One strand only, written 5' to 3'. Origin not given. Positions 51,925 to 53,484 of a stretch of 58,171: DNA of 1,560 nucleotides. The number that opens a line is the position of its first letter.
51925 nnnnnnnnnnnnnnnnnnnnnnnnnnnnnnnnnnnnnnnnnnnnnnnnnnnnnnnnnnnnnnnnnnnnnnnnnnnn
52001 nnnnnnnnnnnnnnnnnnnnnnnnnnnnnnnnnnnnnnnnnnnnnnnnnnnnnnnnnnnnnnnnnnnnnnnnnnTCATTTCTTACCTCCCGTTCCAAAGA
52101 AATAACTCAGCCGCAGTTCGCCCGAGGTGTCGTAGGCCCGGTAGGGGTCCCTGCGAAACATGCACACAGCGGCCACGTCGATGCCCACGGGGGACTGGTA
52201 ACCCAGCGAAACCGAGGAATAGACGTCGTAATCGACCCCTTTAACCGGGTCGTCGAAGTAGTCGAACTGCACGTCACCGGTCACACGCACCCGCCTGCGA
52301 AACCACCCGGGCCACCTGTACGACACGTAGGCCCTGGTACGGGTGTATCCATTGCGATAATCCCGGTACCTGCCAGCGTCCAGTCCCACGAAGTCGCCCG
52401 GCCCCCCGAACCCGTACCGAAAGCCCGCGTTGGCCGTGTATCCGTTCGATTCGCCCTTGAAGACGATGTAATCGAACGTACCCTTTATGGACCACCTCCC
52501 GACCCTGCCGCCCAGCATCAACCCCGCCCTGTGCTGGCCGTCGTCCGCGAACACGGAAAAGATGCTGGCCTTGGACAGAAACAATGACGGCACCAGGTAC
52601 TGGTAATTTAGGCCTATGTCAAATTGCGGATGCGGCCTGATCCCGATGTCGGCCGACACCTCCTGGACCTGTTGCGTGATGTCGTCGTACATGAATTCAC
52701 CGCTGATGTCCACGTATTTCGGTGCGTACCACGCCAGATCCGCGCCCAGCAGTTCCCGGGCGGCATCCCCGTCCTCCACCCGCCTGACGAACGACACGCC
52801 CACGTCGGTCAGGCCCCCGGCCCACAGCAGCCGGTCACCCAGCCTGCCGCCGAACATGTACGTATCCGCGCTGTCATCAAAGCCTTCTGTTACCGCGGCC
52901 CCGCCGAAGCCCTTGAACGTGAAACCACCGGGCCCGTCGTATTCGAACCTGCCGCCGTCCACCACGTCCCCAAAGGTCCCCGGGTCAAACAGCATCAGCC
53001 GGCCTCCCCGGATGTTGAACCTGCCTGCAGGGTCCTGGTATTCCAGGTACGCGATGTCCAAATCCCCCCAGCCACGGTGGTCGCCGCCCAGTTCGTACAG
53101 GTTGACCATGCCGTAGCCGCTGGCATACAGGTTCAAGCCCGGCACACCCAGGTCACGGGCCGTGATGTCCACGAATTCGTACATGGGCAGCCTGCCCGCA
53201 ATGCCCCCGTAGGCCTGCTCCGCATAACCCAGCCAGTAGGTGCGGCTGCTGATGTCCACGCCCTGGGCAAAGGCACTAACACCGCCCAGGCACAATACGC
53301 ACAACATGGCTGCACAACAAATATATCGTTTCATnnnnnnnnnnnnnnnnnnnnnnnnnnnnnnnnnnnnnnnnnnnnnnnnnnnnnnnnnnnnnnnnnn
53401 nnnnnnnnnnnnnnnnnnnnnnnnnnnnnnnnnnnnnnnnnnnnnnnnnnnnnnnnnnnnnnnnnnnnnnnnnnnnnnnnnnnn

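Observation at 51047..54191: Porin-cytochrome type trans-outer-membrane electron conduit cluster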

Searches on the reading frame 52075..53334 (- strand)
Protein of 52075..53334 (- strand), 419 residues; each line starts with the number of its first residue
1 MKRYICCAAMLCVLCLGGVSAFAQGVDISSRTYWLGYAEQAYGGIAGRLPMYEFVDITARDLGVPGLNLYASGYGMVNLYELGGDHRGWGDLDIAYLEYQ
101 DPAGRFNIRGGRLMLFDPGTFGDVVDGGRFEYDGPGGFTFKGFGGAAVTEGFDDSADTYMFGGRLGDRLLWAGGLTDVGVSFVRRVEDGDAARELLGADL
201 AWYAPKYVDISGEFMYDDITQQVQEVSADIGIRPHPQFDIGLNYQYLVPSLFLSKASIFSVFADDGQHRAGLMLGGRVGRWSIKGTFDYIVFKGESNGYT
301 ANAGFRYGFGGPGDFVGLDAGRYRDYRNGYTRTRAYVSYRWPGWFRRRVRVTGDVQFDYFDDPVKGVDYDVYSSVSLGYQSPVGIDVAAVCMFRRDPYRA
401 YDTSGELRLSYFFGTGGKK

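Call 3: search_protein_families(library=pfam, proteins=[window:52075-53334:-], max_evalue=0.01)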
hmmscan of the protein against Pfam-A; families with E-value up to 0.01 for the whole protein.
window:52075-53334:- (419 aa): 0 families

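Call 4: search_protein_families(library=ncbifam, proteins=[window:52075-53334:-], max_evalue=0.01)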
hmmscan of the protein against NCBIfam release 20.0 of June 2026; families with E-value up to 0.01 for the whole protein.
window:52075-53334:- (419 aa): 0 families

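Call 6: find_homologous_proteins(query=window:52075-53334:-)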
Query window:52075-53334:- (419 aa): 8 proteins with E <= 0.001 among 8000 candidates.
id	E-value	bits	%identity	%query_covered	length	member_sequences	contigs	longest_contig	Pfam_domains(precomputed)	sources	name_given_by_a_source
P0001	6.2e-285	963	100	100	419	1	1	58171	-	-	-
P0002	1.5e-209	715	73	100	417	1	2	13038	-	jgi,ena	-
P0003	6.8e-208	710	71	100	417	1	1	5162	-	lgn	-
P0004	2.3e-204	698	71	100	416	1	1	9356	-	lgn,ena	-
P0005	2.1e-194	665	69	100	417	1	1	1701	-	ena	-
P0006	1.3e-172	593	64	97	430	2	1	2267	-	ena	-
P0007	5.4e-111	390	46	95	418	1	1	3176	-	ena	-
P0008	2.1e-101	359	45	100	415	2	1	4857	-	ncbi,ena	-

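Call 11: find_encoding_contigs(protein=P0002, flank=8000, max_places=3)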
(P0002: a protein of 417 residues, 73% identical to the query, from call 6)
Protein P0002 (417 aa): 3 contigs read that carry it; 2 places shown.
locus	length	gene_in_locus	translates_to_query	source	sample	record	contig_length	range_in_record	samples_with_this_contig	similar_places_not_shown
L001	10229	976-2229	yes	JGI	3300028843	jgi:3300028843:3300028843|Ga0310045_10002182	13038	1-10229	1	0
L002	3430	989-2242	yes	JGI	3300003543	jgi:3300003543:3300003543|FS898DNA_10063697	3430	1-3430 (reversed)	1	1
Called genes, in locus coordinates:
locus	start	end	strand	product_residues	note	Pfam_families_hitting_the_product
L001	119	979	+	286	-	PF14522:Cytochrome_C7 (faint), PF14537:Cytochrom_c3_2 (faint)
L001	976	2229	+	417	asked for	-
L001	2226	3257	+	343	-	PF02085:Cytochrom_CIII (faint), PF14537:Cytochrom_c3_2 (faint), PF09699:Paired_CXXCH_1 (faint), PF22113:Mtrc-MtrF_II-IV_dom (faint), PF14522:Cytochrome_C7 (weak)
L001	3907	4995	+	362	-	PF02350:Epimerase_2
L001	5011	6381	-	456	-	PF07690:MFS_1, PF00854:PTR2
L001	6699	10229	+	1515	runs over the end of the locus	PF13176:TPR_7 (faint), PF13424:TPR_12 (faint), PF14559:TPR_19 (faint), PF00515:TPR_1 (faint), PF07719:TPR_2 (faint), PF13181:TPR_8 (faint), PF13428:TPR_14 (faint), PF13429:TPR_15 (faint), +2 more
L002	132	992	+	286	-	PF14522:Cytochrome_C7 (faint), PF14537:Cytochrom_c3_2 (faint)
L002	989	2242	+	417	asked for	-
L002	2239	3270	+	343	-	PF02085:Cytochrom_CIII (faint), PF14537:Cytochrom_c3_2 (faint), PF09699:Paired_CXXCH_1 (faint), PF22113:Mtrc-MtrF_II-IV_dom (faint), PF14522:Cytochrome_C7 (weak)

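Call 12: find_encoding_contigs(protein=P0008, flank=8000, max_places=3)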
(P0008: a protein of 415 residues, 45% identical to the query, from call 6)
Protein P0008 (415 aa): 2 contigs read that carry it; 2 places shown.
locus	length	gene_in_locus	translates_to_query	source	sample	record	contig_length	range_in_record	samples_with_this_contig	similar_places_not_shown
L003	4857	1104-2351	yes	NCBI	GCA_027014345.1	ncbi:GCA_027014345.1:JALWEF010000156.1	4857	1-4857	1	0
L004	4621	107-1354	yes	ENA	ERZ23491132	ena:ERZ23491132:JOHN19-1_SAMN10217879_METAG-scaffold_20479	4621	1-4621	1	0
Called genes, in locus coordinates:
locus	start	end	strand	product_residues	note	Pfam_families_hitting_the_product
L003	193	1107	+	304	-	PF02085:Cytochrom_CIII (faint), PF14522:Cytochrome_C7 (faint)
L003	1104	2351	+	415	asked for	-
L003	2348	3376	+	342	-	PF02085:Cytochrom_CIII (faint), PF22113:Mtrc-MtrF_II-IV_dom (faint), PF14537:Cytochrom_c3_2 (faint), PF14522:Cytochrome_C7 (weak)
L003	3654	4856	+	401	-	?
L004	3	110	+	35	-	?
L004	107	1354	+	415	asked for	-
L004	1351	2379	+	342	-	PF02085:Cytochrom_CIII (faint), PF22113:Mtrc-MtrF_II-IV_dom (faint), PF14537:Cytochrom_c3_2 (faint), PF14522:Cytochrome_C7 (weak)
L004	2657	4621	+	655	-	?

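Call 16: find_related_loci(query=A1, collection=genome_contigs, flank=8000)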
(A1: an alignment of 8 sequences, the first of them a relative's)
Query A1 (419 aa) in genome_contigs; peptide patterns used: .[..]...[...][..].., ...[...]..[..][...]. (x = any residue, [..] = any of these).
272 stretches matched a pattern, but none encodes a relative of the query by tblastn (E <= 1e-3).

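Call 17: predict_structure(alignment_id=A1)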
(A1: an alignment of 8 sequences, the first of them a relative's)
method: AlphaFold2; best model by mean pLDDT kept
length: 419 residues; sequences in the alignment: 8
mean_pLDDT: 77.2   pTM: 0.63
mean pLDDT of the five models: 77.2, 70.7, 68.8, 62.7, 52.0
residues with pLDDT >= 90: 82; 70-90: 229; 50-70: 76; < 50: 32
segments of 3 or more residues with pLDDT < 50: 115-122, 150-155, 251-263, 417-419
pLDDT, mean of each block of 10 residues (from residue 1): 62 58 72 78 68 86 87 76 58 82 89 52 65 87 69 53 87 86 80 83 84 84 84 86 78 33 61 91 93 83 92 90 88 94 81 91 78 84 77 71 79 58
secondary structure, 60 per line:
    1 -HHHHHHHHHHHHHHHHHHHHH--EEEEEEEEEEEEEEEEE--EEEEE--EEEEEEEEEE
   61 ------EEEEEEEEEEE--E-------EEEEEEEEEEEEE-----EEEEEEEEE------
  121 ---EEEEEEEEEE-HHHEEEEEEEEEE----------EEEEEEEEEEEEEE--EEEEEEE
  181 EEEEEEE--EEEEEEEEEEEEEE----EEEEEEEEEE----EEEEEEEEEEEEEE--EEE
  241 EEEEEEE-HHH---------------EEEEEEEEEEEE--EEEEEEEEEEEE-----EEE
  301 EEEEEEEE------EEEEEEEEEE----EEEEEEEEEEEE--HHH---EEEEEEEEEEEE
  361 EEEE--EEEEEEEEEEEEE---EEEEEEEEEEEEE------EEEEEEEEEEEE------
elements in order: H2-22 E25-41 E44-48 E51-60 E67-77 E88-100 E106-114 E124-133 E138-147 E158-171 E174-187 E190-203 E208-217 E222-235 E238-247 E267-278 E281-292 E298-308 E315-324 E329-340 E349-364 E367-379 E383-395 E402-413

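Call 19: search_protein_representatives(protein=window:52075-53334:-)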
Query: 419 residues. Proteins with E-value up to 0.001 (for the whole library): 367; up to 1e-10: 156; up to 1e-30: 4. The best 150 are listed.
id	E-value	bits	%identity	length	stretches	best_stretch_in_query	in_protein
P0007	1.7e-111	390.1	46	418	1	4-419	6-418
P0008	6.5e-102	358.5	46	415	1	11-416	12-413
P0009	2.7e-62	227.9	32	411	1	12-417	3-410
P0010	2.7e-35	138.9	30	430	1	8-415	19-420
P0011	2.4e-28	116.0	28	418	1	11-414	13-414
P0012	6.4e-27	111.3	30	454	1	49-415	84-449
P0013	2.1e-26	109.6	30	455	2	29-270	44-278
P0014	1.9e-24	103.2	30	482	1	18-414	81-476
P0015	4.5e-24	101.9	27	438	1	34-402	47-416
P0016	1.5e-23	100.2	28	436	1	41-411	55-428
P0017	2.6e-23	99.4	30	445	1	13-391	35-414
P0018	3.9e-23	98.8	29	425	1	14-411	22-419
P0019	4.3e-23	98.7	32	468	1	11-283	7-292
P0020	9.7e-22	94.3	31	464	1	2-280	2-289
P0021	1.0e-21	94.2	28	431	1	10-411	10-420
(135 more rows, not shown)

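Call 20: fold_search(model_id=the predicted structure, library=pdb)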
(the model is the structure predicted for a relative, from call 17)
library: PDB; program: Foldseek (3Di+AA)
matches with E <= 10: 897; with E <= 0.001: 268
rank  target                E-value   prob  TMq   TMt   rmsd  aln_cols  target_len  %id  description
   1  5ldv                  2.3e-09  1.00  0.37  0.38  10.8       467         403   12  Crystal Structures of MOMP from Campylobacter jejuni (released 2016-10-26)
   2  5ldt_A                2.7e-09  1.00  0.38  0.39  10.6       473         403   11  Crystal Structures of MOMP from Campylobacter jejuni (released 2016-10-26)
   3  9fy9_D                4.9e-09  1.00  0.54  0.36   7.5       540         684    7  Cryo-EM structure of the type 1 chaperone-usher pilus FimD-tip complex (FimDHGFC) - Conformer 1 (released 2025-06-04)
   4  7lhg_C                5.4e-09  1.00  0.54  0.32  10.3       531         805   11  Cryo-EM structure of E. coli P pilus tip assembly intermediate PapC-PapD-PapK-PapG in the first conformation (released 2021-08-11)
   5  3rfz_B                6.4e-09  1.00  0.54  0.33   7.4       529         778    8  Crystal structure of the FimD usher bound to its cognate FimC:FimH substrate (released 2011-06-01)
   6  3rfz_E                9.3e-09  1.00  0.49  0.30  14.6       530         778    8  Crystal structure of the FimD usher bound to its cognate FimC:FimH substrate (released 2011-06-01)
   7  9fw9_D                9.3e-09  1.00  0.48  0.33  16.2       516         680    9  Cryo-EM structure of the type 1 pilus assembly platform as part of the FimA-bound chaperone-usher pilus complex (FimDH (released 2025-06-04)
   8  2vqi_B                1.2e-08  1.00  0.45  0.40  13.3       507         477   11  Structure of the P pilus usher (PapC) translocation pore (released 2008-05-27)
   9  9bog_D                1.6e-08  1.00  0.51  0.30  10.6       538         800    7  Structural basis for adhesin secretion by the outer-membrane usher in type 1 pili (released 2024-10-09)
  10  3sy9_C                1.8e-08  1.00  0.38  0.43  11.5       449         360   11  Crystal structure of Pseudomonas aeruginosa OccD2 (OpdC) (released 2012-02-08)
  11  2vqi_A                3.4e-08  1.00  0.37  0.34  14.3       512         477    9  Structure of the P pilus usher (PapC) translocation pore (released 2008-05-27)
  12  4frx_A                4.1e-08  1.00  0.42  0.43  10.8       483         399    9  Crystal Structure of Pseudomonas aeruginosa OccK8 (OprE) (released 2013-07-24)
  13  2y0l                  4.5e-08  1.00  0.44  0.50  11.0       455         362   11  Crystal Structure of Pseudomonas Aeruginosa OpdO (released 2011-12-21)
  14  3ohn_A                4.5e-08  1.00  0.50  0.46  12.4       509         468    9  Crystal structure of the FimD translocation domain (released 2011-06-01)
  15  3fip_A                6.9e-08  1.00  0.42  0.41  13.2       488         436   11  Crystal structure of Usher PapC translocation pore (released 2009-09-08)
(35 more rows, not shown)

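Call 21: list_cluster_members(proteins=[P0008, P0009, P0010, P0011, P0012, P0013, P0014, P0015, P0016, P0018])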
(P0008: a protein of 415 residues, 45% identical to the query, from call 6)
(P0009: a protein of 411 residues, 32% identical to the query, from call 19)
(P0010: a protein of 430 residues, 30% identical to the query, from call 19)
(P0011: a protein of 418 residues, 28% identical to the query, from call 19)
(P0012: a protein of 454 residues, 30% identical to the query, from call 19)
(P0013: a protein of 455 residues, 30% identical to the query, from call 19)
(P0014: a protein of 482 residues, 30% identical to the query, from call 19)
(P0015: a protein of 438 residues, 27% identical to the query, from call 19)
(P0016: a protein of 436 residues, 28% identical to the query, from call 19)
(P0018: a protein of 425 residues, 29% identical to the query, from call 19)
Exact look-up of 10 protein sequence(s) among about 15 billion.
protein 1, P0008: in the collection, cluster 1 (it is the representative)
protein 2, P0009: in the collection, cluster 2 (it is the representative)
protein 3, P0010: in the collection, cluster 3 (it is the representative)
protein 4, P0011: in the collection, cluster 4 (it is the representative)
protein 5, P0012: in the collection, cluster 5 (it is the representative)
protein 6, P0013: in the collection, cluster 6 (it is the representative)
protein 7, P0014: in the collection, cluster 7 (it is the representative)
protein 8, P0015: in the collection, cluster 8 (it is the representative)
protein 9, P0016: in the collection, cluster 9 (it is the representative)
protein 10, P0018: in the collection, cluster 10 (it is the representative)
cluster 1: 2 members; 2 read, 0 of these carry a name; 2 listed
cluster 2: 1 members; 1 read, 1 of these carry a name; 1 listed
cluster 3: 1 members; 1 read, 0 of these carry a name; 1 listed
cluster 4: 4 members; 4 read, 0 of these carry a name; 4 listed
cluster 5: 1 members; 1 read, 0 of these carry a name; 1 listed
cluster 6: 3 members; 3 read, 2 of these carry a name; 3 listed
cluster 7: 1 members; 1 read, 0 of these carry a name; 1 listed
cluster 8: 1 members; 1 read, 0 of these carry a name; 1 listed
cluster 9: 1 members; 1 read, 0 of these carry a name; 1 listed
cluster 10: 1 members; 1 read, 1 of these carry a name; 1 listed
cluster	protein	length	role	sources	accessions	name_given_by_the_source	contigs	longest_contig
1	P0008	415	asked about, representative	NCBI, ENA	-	-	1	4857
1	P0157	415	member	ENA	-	-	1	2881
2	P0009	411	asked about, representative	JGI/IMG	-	hypothetical protein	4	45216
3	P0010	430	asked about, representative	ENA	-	-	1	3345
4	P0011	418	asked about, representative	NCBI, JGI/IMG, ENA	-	-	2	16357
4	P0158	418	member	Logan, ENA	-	-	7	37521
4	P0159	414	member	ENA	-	-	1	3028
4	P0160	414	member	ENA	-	-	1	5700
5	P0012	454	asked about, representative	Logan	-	-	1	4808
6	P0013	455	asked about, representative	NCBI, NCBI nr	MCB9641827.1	MAG: hypothetical protein H6728_02010 [Myxococcales bacterium] | hypothetical protein [Myxococcales bacterium]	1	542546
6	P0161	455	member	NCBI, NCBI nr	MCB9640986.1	MAG: hypothetical protein H6727_18970 [Myxococcales bacterium] | hypothetical protein [Myxococcales bacterium]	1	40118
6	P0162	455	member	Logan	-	-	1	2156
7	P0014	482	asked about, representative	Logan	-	-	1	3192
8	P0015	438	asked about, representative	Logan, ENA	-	-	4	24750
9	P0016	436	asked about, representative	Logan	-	-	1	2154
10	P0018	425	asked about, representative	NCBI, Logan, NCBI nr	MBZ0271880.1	hypothetical protein K8I61_07565 [bacterium] | hypothetical protein [bacterium]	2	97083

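Call 22: find_encoding_contigs(protein=P0013, flank=6000, max_places=2)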
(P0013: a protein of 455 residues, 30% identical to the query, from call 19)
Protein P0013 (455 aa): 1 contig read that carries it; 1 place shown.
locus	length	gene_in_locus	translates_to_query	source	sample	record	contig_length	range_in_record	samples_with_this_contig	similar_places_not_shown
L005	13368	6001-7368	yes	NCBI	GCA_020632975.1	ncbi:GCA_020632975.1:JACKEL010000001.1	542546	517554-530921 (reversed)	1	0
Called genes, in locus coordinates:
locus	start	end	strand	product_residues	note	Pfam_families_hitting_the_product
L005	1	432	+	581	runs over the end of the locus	PF00501:AMP-binding, PF13193:AMP-binding_C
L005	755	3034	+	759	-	PF01391:Collagen, PF14522:Cytochrome_C7 (faint), PF09699:Paired_CXXCH_1 (faint), PF14537:Cytochrom_c3_2 (faint), PF22113:Mtrc-MtrF_II-IV_dom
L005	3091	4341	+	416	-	PF01391:Collagen, PF14522:Cytochrome_C7 (faint), PF14537:Cytochrom_c3_2 (faint), PF22113:Mtrc-MtrF_II-IV_dom (faint), PF13435:Cytochrome_C554 (faint)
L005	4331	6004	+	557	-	PF09698:GSu_C4xC__C2xCH (faint), PF14522:Cytochrome_C7 (faint), PF14537:Cytochrom_c3_2 (faint)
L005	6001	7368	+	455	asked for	-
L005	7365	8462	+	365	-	PF14522:Cytochrome_C7 (weak), PF22113:Mtrc-MtrF_II-IV_dom (weak)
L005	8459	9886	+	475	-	PF14522:Cytochrome_C7 (faint), PF14537:Cytochrom_c3_2 (faint), PF09699:Paired_CXXCH_1, PF22113:Mtrc-MtrF_II-IV_dom (weak), PF09699:Paired_CXXCH_1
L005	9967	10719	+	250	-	-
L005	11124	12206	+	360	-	PF13183:Fer4_8 (faint), PF13247:Fer4_11, PF13187:Fer4_9 (weak), PF00037:Fer4 (weak), PF12797:Fer4_2 (weak), PF12838:Fer4_7, PF13237:Fer4_10 (weak), PF13247:Fer4_11, +1 more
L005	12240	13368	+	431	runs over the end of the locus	PF03916:NrfD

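Call 23: find_encoding_contigs(protein=P0009, flank=6000, max_places=2)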
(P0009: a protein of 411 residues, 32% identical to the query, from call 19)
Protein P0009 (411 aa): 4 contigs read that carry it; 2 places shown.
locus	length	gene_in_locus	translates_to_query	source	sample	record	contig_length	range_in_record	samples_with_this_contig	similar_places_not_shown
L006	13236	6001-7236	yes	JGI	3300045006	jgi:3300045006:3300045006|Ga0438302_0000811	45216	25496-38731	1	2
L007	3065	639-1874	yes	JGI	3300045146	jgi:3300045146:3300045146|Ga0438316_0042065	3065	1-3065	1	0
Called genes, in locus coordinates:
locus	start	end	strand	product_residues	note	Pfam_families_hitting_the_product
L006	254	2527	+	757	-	PF11617:Cu-binding_MopE (weak)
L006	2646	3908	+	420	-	PF00696:AA_kinase, PF13840:ACT_7 (faint), PF22468:ACT_9 (faint)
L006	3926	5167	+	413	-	PF00278:Orn_DAP_Arg_deC, PF02784:Orn_Arg_deC_N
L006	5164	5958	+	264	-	PF09698:GSu_C4xC__C2xCH (weak)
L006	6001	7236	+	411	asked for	-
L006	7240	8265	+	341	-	PF09699:Paired_CXXCH_1 (faint), PF22113:Mtrc-MtrF_II-IV_dom (faint), PF14537:Cytochrom_c3_2 (faint), PF14522:Cytochrome_C7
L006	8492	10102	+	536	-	-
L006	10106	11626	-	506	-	PF01979:Amidohydro_1, PF07969:Amidohydro_3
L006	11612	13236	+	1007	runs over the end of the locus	PF09136:Glucodextran_B (faint)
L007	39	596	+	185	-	PF09698:GSu_C4xC__C2xCH (weak)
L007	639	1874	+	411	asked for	-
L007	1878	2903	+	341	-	PF09699:Paired_CXXCH_1 (faint), PF22113:Mtrc-MtrF_II-IV_dom (faint), PF14537:Cytochrom_c3_2 (faint), PF14522:Cytochrome_C7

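Call 26: search_protein_families(library=pfam, alignment_id=A2, max_evalue=0.01)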
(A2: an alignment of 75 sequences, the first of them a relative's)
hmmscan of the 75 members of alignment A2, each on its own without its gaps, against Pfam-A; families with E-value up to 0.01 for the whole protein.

A. member 1, P0001 (419 aa): 0 families

B. families by the number of members that match (of 75 scanned): 3 families
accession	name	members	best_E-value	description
PF13609.12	Porin_4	3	8.1e-05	Gram-negative porin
PF04453.20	LptD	3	0.00037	LPS transport system D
PF13505.12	OMP_b-brl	1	0.0095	Outer membrane protein beta-barrel domain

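Call 27: find_homologous_proteins(query=A2, max_evalue=0.00001)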
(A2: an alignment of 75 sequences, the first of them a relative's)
Query A2 (75 sequences) (419 aa, profile of the alignment): 8 proteins with E <= 0.00001 among 8000 candidates.
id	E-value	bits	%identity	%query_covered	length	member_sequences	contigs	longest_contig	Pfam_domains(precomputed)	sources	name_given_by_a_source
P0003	1.3e-134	467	71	100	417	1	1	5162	-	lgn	-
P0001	3.0e-132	459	100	100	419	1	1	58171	-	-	-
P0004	1.7e-131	457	71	100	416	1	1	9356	-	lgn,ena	-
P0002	2.7e-130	453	73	100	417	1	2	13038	-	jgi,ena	-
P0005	7.9e-128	445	69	100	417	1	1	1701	-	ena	-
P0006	1.8e-124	434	64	97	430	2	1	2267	-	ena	-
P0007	7.8e-117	409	46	95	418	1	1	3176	-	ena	-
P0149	1.1e-115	405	24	96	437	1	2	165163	-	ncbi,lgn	-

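Call 28: search_solved_structures(query=A2, max_evalue=10)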
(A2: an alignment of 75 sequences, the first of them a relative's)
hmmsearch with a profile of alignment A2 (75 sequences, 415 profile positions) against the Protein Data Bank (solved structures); distinct sequences matched with E-value up to 10: 2.
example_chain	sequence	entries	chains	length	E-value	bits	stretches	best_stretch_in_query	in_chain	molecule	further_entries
5iv8_A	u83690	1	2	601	0.0019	20.1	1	192-286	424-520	LPS biosynthesis protein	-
5iv9_A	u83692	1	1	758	0.0027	19.6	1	192-286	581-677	LPS-assembly protein LptD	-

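Call 68: search_protein_families(library=ncbifam, alignment_id=A2, max_evalue=1)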
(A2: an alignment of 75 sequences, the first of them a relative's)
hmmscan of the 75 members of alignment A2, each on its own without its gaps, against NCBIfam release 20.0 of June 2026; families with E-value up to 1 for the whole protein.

A. member 1, P0001 (419 aa): 0 families

B. families by the number of members that match (of 75 scanned): 20 families
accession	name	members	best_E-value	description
NF033923.0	opr_proin_2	3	0.0023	Opr family porin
TIGR04565.1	OMP_myx_plus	2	0.0029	outer membrane beta-barrel domain-containing protein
TIGR04390.1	OMP_YaiO_dom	2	0.0038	YaiO family outer membrane beta-barrel protein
NF033939.0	DESULF_POR1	2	0.011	outer membrane homotrimeric porin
NF004687.0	PRK06030.1-2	1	0.0033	hypothetical protein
NF007447.0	PRK10003.1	1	0.01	ferric-rhodotorulic acid/ferric-coprogen receptor FhuE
TIGR01414.1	autotrans_barl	1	0.014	autotransporter outer membrane beta-barrel domain-containing protein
NF000504.1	stregram_VatH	1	0.018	streptogramin A O-acetyltransferase Vat(H)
NF010010.0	PRK13483.1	1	0.059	ligand-gated channel protein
NF006785.0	PRK09293.3-2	1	0.06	class 1 fructose-bisphosphatase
NF042992.1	alph1,4rhamsidase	1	0.092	alpha-1,4-L-rhamnosidase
NF047414.1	BRANT_His_rich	1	0.093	His-rich protein BRANT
NF047765.1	LIC_13387_fam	1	0.097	LIC_13387 family protein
NF001069.0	PRK00118.1-5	1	0.11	putative DNA-binding protein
NF000101.1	stregram_VatA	1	0.11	streptogramin A O-acetyltransferase Vat(A)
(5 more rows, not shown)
